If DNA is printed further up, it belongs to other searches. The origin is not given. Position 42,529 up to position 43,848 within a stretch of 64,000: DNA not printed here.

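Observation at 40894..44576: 3.6-kb AT-rich cassette bracketed by 52-bp direct repeats that are two diverged copies of a GST gene 3' end: an integration scar with no integrase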

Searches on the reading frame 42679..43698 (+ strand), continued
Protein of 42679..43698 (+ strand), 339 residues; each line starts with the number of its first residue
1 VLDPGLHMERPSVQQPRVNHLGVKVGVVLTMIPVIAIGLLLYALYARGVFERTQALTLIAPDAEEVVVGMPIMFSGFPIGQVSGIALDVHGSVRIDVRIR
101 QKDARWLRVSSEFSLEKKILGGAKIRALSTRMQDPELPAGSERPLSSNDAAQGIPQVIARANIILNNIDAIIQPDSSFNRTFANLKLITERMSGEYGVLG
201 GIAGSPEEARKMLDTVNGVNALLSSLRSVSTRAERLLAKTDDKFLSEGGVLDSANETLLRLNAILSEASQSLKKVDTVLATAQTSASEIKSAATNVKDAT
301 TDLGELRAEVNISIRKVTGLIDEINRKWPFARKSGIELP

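Call 28: find_encoding_contigs(protein=P0025, flank=6000, max_places=2)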
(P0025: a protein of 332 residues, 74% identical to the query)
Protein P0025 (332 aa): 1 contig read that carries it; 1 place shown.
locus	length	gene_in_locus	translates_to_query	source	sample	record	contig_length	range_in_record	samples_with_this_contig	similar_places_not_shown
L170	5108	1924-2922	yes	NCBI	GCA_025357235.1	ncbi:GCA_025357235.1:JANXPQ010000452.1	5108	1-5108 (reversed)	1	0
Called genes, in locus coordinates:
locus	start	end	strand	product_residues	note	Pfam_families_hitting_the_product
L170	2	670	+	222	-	?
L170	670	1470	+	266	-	PF02405:MlaE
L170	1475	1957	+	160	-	-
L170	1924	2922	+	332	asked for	PF02470:MlaD, PF28544:Helical_needle (faint)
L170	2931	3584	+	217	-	-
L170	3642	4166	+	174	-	-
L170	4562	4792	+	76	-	-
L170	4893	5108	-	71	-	?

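Call 29: find_encoding_contigs(protein=P0037, flank=6000, max_places=2)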
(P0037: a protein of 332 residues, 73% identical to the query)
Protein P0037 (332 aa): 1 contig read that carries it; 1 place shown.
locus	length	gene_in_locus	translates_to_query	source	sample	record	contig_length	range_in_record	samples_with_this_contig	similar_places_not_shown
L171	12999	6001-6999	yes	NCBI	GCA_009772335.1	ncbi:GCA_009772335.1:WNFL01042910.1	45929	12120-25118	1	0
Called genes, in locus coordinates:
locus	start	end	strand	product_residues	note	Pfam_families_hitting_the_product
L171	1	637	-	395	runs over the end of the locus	PF02515:CoA_transf_3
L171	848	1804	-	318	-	PF03401:TctC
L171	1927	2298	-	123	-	PF05899:Cupin_3, PF07883:Cupin_2, PF02311:AraC_binding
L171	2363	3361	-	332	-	PF01408:GFO_IDH_MocA, PF02894:GFO_IDH_MocA_C, PF22725:GFO_IDH_MocA_C3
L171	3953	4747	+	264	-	PF03328:HpcH_HpaI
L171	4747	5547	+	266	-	PF02405:MlaE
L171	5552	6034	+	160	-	-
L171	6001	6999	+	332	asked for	PF02470:MlaD, PF28544:Helical_needle (faint)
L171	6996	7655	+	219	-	-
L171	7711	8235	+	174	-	-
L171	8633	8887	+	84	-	-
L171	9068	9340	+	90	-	-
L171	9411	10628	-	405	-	-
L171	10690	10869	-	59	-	-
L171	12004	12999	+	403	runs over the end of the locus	PF01070:FMN_dh, PF03060:NMO (weak), PF00478:IMPDH (weak)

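Call 32: search_protein_families(library=ncbifam, proteins=[window:42700-43698:+], max_evalue=1)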
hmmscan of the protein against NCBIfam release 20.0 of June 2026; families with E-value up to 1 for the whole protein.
window:42700-43698:+ (332 aa): 7 families
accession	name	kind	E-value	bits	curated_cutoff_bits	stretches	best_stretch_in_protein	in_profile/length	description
TIGR00996.1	Mtu_fam_mce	paralog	3.6e-05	23.1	140.5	1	21-317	7-246/291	MCE family protein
NF008070.2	PRK10807.1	equivalog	0.0002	20.2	525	2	24-123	14-114/542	intermembrane transport protein PqiB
TIGR04527.1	mycoplas_twoTM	subfamily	0.0024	17.6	125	1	201-320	55-169/248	MG_279/MG_280 family protein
TIGR04320.1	Surf_Exclu_PgrA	domain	0.0072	15.7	70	1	242-303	277-338/360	SEC10/PgrA surface exclusion domain-containing protein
TIGR04430.1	OM_asym_MlaD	equivalog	0.0074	16.1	135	1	16-94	7-87/146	outer membrane lipid asymmetry maintenance protein MlaD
NF047515.1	SpiroCoCo_C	equivalog_domain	0.01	15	125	1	169-289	159-279/313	SpiroCoCo family coiled-coil protein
NF047463.1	CllEntPrLepto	equivalog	0.54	9.7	400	0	18-80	9-70/250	mammalian cell entry protein Mce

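Call 33: find_encoding_contigs(protein=P0001, flank=6000, max_places=5)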
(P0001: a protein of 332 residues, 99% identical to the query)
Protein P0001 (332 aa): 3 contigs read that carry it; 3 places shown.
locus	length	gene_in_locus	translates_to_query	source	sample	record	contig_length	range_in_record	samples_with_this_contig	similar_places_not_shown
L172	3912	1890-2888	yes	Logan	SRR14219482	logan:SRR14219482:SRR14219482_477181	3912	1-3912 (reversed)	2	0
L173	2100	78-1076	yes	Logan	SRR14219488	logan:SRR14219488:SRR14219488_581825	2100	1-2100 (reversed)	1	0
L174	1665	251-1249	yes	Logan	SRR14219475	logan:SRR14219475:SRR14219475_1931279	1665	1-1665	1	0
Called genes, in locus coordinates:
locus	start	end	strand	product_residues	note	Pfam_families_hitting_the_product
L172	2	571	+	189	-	?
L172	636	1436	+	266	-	PF02405:MlaE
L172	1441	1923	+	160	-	-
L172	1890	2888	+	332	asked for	PF02470:MlaD, PF28544:Helical_needle (faint)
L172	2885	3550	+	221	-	-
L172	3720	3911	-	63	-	?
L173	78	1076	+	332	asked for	PF02470:MlaD, PF28544:Helical_needle (faint)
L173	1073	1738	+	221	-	-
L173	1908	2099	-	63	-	?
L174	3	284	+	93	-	?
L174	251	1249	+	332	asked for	PF02470:MlaD, PF28544:Helical_needle (faint)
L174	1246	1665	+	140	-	?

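Call 34: find_encoding_contigs(protein=window:42700-43698:+, flank=6000, max_places=8)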
Protein window:42700-43698:+ (332 aa): 5 contigs read that carry it; 4 places shown.
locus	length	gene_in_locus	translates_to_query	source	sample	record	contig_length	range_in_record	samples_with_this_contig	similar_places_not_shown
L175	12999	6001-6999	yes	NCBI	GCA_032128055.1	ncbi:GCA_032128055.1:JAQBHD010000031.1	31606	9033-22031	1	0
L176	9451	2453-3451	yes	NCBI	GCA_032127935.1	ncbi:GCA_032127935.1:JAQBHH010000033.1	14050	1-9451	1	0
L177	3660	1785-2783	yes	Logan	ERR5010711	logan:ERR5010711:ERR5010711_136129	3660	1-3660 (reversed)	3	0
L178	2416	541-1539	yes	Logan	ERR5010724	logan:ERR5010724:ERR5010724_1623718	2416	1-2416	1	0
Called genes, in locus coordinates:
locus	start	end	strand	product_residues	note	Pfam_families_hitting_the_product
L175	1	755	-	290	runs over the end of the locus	PF01171:ATP_bind_3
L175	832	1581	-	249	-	PF00106:adh_short, PF08659:KR, PF23441:SDR, PF01370:Epimerase (weak), PF13561:adh_short_C2, PF21777:SDR-like (faint)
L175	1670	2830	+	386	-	PF02636:Methyltransf_28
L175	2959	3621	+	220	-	PF13442:Cytochrome_CBB3 (faint)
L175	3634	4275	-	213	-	PF00775:Dioxygenase_C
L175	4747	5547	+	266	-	PF02405:MlaE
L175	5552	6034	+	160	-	-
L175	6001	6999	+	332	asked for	PF02470:MlaD, PF28544:Helical_needle (faint)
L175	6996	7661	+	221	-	-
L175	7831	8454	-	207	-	PF02798:GST_N, PF13417:GST_N_3, PF13409:GST_N_2, PF00043:GST_C, PF14497:GST_C_3 (weak), PF13410:GST_C_2 (weak)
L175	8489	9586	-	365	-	PF01743:PolyA_pol, PF12627:PolyA_pol_RNAbd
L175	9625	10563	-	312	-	PF00106:adh_short (weak), PF01073:3Beta_HSD, PF01370:Epimerase, PF03435:Sacchrp_dh_NADP, PF04321:RmlD_sub_bind (faint), PF05368:NmrA, PF13460:NAD_binding_10, PF16363:GDP_Man_Dehyd (weak), +1 more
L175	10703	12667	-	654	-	PF14718:SLT_L, PF01464:SLT, PF27553:SLT_superhelical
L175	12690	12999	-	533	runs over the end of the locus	PF00291:PALP, PF00585:Thr_dehydrat_C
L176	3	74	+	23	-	?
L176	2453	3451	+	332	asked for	PF02470:MlaD, PF28544:Helical_needle (faint)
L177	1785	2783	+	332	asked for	PF02470:MlaD, PF28544:Helical_needle (faint)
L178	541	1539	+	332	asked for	PF02470:MlaD, PF28544:Helical_needle (faint)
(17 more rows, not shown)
